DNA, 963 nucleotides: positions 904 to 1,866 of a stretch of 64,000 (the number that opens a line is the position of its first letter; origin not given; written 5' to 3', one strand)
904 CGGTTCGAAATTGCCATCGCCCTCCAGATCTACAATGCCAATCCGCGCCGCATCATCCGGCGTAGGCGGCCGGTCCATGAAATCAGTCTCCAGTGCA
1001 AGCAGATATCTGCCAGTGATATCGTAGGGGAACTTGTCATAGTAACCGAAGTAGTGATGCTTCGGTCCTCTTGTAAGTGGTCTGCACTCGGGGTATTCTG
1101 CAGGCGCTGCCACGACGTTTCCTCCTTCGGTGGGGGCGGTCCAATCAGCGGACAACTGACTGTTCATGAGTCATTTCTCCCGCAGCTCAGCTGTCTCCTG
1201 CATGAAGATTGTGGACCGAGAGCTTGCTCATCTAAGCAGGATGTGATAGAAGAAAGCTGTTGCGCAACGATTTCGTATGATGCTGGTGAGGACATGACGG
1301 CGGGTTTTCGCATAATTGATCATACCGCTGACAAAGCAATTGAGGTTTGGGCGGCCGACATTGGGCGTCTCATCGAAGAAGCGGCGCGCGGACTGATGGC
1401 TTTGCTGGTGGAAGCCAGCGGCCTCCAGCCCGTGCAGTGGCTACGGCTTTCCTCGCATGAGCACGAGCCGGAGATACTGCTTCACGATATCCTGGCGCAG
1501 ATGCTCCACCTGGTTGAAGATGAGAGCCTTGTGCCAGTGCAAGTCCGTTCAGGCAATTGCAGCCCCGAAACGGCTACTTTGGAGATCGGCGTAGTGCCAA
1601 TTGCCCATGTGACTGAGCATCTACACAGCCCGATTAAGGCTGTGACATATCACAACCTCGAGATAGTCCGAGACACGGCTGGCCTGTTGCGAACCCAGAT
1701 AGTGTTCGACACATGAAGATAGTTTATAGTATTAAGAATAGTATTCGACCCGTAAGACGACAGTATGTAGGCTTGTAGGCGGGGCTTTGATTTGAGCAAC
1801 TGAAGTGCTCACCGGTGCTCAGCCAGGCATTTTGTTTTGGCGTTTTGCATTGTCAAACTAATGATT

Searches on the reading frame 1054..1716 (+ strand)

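Call 52: search_protein_families(library=pfam, proteins=[window:1054-1716:+], max_evalue=0.00001)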
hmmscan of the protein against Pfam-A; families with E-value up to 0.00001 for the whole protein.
window:1054-1716:+ (220 aa): 1 family
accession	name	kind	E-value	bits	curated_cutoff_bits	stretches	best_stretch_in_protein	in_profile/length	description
PF01951.21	Archease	-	8.7e-23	81.6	25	1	85-219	1-135/136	Archease protein family (MTH1598/TM1083)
